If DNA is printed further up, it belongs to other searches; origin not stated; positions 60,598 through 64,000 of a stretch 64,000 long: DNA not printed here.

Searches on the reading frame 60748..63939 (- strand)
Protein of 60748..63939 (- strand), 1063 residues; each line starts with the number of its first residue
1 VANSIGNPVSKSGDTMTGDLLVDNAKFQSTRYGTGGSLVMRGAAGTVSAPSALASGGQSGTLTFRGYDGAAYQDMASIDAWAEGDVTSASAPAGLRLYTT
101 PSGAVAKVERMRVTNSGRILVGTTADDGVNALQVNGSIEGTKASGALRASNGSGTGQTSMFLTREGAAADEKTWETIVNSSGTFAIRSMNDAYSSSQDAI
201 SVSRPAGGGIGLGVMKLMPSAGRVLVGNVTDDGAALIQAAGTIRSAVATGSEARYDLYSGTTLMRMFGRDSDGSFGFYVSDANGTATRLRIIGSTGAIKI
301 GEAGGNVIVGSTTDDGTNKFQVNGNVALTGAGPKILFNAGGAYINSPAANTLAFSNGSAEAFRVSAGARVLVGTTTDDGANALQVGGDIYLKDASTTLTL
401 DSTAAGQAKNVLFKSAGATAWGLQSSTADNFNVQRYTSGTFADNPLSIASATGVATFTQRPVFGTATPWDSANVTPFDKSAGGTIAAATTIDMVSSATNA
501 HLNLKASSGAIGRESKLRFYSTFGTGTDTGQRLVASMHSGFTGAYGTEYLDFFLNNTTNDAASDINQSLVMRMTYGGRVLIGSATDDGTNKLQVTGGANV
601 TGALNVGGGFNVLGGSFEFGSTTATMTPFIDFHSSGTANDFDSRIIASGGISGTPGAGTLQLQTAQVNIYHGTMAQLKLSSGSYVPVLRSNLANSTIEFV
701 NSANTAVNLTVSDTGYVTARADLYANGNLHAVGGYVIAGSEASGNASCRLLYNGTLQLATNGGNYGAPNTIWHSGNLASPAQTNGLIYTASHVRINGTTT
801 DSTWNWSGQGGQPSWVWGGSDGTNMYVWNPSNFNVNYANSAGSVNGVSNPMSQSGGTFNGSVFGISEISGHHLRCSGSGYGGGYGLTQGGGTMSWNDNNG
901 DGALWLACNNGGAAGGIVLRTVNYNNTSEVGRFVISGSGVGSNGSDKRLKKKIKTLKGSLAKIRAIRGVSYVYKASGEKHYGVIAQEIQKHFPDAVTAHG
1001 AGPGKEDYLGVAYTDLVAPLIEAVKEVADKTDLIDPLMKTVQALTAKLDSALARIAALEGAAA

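Call 11: search_protein_families(library=phrogs, proteins=[window:60748-63939:-], max_evalue=0.00001)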
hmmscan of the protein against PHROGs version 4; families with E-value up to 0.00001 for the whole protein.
window:60748-63939:- (1063 aa): 16 families
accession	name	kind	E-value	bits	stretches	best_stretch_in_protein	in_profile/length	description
phrog_17623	-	tail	4.4e-93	314.1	4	17-247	571-795/1114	tail collar fiber protein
phrog_4849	-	tail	1.9e-33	117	1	481-606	179-307/788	tail protein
phrog_5668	-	tail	2.1e-23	83.1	1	694-1030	1192-1550/1567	tail fiber protein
phrog_25788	-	tail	1.3e-21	77.9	2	901-1030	468-595/603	tail fiber protein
phrog_18186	-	tail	2.8e-16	60.3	1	944-1030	486-566/582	baseplate wedge subunit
phrog_8215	-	tail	4.3e-16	59.4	1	945-1032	909-990/1000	baseplate wedge initiator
phrog_5481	-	tail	4.6e-16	59.5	1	792-1058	736-1037/1043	tail fiber protein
phrog_25848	-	tail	2.3e-14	53.6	1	906-1034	471-587/598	tail fiber protein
phrog_9942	-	tail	2.1e-13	50.2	2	17-335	564-839/1178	tail fiber protein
phrog_14572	-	tail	2.3e-13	51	1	943-1036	363-468/484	tail fiber protein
phrog_11011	-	tail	5.8e-12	45.3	1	384-1047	719-1283/1291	long tail fiber protein distal subunit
phrog_33119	-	tail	1.7e-10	41.1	1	935-1041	534-637/643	long tail fiber protein distal subunit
phrog_28992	-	unknown function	1.8e-08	35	1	944-1034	248-332/343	-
phrog_4563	-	tail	3.7e-08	34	1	943-1050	225-338/346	tail fiber protein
phrog_18345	-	tail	2.4e-07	30.4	1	51-162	717-831/956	tail fiber protein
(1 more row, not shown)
